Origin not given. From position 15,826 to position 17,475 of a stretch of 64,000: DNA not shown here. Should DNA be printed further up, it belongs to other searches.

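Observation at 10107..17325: Nonulosonic-acid module (NeuA/NeuB/NeuC-like) flanked by an AsnB-like amidotransferase, a Gfo/Idh/MocA oxidoreductase and a GT30 (Kdo-transferase-like) enzyme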

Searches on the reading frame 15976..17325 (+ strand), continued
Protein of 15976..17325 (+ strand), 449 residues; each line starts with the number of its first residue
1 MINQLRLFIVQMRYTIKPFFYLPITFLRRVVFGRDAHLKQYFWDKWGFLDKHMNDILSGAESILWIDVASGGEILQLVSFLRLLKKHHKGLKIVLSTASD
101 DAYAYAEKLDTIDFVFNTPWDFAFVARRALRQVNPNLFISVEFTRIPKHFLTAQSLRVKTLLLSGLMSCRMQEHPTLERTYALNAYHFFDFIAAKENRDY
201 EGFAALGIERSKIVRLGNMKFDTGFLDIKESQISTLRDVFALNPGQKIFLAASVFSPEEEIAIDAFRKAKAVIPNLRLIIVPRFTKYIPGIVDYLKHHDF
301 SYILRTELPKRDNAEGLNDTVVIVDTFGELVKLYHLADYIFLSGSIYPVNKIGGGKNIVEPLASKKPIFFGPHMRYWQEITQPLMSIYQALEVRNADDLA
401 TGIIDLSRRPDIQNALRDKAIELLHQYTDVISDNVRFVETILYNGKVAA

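Call 71: search_solved_structures(query=L003:2-988:+, max_evalue=1e-20)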
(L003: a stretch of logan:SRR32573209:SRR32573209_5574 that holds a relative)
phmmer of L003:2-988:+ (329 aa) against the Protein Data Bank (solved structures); distinct sequences matched with E-value up to 1e-20: 8.
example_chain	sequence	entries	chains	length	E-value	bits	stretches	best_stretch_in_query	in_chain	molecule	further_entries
1vli_A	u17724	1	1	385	7.8e-60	206.1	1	2-328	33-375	Spore coat polysaccharide biosynthesis protein spsE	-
8h2c_A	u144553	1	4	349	1.8e-53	185.2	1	2-326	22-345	Pseudaminic acid synthase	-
6ncs_A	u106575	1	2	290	3e-52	181.2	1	2-258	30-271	N-acetylneuraminic acid (Sialic acid) synthetase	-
1xuu_A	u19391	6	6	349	4.2e-51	177.4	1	2-329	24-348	polysialic acid capsule biosynthesis protein SiaC | N-acetylneuraminate synthase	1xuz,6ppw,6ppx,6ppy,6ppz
4ipj_A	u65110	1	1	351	1.1e-50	176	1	2-329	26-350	Polysialic acid capsule biosynthesis protein SiaC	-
4ipi_A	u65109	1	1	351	2.9e-50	174.6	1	2-329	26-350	Polysialic acid capsule biosynthesis protein SiaC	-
2wqp_A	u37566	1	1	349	1.1e-49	172.8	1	2-329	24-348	POLYSIALIC ACID CAPSULE BIOSYNTHESIS PROTEIN SIAC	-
3g8r_A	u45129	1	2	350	7.4e-21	78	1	89-310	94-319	Probable spore coat polysaccharide biosynthesis protein E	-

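Call 72: search_solved_structures(query=L003:6403-7143:+, max_evalue=1e-8)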
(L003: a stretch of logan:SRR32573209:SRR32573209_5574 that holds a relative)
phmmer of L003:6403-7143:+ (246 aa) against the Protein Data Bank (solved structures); distinct sequences matched with E-value up to 1e-8: 5.
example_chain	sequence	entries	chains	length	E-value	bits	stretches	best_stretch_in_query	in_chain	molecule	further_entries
6ifd_A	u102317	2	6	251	3.9e-34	121.6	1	19-236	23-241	CMP-N-acetylneuraminate Synthetase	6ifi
9ftb_A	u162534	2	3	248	5e-27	98.3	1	14-237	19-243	NeuA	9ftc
1eyr_A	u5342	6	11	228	8.2e-26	94.4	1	19-238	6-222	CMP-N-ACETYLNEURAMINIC ACID SYNTHETASE | N-acylneuraminate cytidylyltransferase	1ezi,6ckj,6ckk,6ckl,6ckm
9t4z_A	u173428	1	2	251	9.8e-15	58.1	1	16-234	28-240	PpNeuA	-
1qwj_A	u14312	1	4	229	1.2e-12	51.3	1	20-236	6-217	cytidine monophospho-N-acetylneuraminic acid synthetase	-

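Call 74: find_encoding_contigs(protein=P0049, flank=6000, max_places=6)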
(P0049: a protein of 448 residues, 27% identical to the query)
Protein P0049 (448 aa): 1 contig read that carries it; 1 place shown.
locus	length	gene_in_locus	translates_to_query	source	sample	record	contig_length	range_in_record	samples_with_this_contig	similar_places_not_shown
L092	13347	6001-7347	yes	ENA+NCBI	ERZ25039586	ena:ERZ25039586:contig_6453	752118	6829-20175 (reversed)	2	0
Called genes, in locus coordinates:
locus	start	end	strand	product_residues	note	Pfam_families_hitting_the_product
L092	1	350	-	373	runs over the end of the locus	PF00226:DnaJ, PF01556:DnaJ_C, PF15777:Anti-TRAP (faint), PF00684:DnaJ_CXXCXGXG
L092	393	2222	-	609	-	PF00012:HSP70, PF06723:MreB_Mbl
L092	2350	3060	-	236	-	PF01025:GrpE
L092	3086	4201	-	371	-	PF01628:HrcA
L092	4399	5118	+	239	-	PF10263:SprT-like (weak)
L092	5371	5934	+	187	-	PF08207:EFP_N, PF01132:EFP, PF09285:Elong-fact-P_C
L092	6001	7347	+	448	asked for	PF04413:Glycos_transf_N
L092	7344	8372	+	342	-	PF02606:LpxK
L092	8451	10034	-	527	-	PF00069:Pkinase, PF03109:ABC1 (faint), PF07714:PK_Tyr_Ser-Thr, PF01636:APH (faint)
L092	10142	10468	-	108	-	PF00137:ATP-synt_C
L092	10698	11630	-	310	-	PF00119:ATP-synt_A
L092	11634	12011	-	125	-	PF03899:ATP-synt_I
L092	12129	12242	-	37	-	-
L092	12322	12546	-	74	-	PF09527:ATPase_gene1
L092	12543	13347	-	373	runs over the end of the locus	PF04055:Radical_SAM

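Call 78: find_encoding_contigs(protein=P0013, flank=8000, max_places=1)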
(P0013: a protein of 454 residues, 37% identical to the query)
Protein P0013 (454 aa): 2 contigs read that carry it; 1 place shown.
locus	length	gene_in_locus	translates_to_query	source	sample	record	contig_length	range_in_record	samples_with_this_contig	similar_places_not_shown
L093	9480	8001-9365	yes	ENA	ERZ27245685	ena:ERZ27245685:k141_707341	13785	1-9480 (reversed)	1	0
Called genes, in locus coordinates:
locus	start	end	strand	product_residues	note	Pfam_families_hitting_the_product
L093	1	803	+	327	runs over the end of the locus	PF01073:3Beta_HSD, PF01370:Epimerase, PF02719:Polysacc_synt_2 (weak), PF04321:RmlD_sub_bind, PF07993:NAD_binding_4 (faint), PF16363:GDP_Man_Dehyd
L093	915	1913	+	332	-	PF13847:Methyltransf_31 (faint), PF13489:Methyltransf_23, PF07021:MetW (weak), PF08241:Methyltransf_11, PF08242:Methyltransf_12, PF13649:Methyltransf_25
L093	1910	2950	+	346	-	PF01408:GFO_IDH_MocA, PF22725:GFO_IDH_MocA_C3, PF02894:GFO_IDH_MocA_C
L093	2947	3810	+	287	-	PF00793:DAHP_synth_1, PF03102:NeuB (faint)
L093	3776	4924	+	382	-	PF08501:Shikimate_dh_N, PF01488:Shikimate_DH (weak)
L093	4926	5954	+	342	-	PF03102:NeuB, PF08666:SAF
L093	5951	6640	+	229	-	PF00535:Glycos_transf_2, PF10111:Glyco_tranf_2_2, PF13641:Glyco_tranf_2_3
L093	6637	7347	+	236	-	PF02348:CTP_transf_3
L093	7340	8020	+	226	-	PF02348:CTP_transf_3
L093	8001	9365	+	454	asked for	PF04413:Glycos_transf_N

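Call 79: find_encoding_contigs(protein=P0017, flank=8000, max_places=1)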
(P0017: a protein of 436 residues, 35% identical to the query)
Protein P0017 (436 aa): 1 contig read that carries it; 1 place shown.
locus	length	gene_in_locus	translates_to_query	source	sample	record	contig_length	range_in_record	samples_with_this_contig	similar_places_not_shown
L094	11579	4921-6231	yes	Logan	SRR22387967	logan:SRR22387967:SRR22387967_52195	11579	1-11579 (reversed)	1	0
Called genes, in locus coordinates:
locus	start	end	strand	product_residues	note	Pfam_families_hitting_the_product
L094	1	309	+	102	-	?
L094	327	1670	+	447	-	PF00535:Glycos_transf_2, PF02348:CTP_transf_3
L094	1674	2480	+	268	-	PF01261:AP_endonuc_2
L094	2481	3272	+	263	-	PF04962:KduI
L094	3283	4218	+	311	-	PF00793:DAHP_synth_1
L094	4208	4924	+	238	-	PF02348:CTP_transf_3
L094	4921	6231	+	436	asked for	PF04413:Glycos_transf_N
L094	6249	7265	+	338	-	PF08003:Methyltransf_9 (weak), PF13489:Methyltransf_23, PF05219:DREV (faint), PF13847:Methyltransf_31, PF08241:Methyltransf_11, PF08242:Methyltransf_12, PF13649:Methyltransf_25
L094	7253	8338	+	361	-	PF03102:NeuB, PF08666:SAF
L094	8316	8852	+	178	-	-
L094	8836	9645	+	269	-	PF00106:adh_short, PF01370:Epimerase (weak), PF16363:GDP_Man_Dehyd (faint), PF13561:adh_short_C2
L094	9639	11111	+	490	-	PF00171:Aldedh, PF05893:LuxC (weak)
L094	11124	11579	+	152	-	?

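Call 80: find_encoding_contigs(protein=P0021, flank=8000, max_places=1)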
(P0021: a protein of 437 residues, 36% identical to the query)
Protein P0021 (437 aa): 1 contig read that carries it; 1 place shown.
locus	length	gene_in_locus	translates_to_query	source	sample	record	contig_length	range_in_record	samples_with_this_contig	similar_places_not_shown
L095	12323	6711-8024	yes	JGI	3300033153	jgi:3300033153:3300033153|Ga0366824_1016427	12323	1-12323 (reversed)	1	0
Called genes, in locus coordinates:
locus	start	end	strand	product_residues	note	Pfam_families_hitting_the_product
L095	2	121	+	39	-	?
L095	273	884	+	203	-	PF02706:Wzz (faint)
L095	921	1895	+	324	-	PF01370:Epimerase, PF04321:RmlD_sub_bind (weak), PF16363:GDP_Man_Dehyd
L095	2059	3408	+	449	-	PF00535:Glycos_transf_2, PF10111:Glyco_tranf_2_2 (weak), PF13641:Glyco_tranf_2_3 (weak), PF02348:CTP_transf_3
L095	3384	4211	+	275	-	PF01261:AP_endonuc_2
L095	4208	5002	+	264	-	PF04962:KduI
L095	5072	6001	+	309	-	PF00793:DAHP_synth_1 (weak), PF03102:NeuB (weak), PF00793:DAHP_synth_1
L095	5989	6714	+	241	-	PF01128:IspD (faint), PF02348:CTP_transf_3, PF12804:NTP_transf_3 (weak)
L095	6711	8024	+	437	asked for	PF04413:Glycos_transf_N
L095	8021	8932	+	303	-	PF13489:Methyltransf_23, PF07021:MetW (weak), PF08241:Methyltransf_11, PF08242:Methyltransf_12, PF13649:Methyltransf_25, PF13847:Methyltransf_31 (weak)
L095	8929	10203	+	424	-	-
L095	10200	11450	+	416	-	PF01583:APS_kinase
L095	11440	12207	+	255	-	PF00551:Formyl_trans_N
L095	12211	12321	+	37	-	?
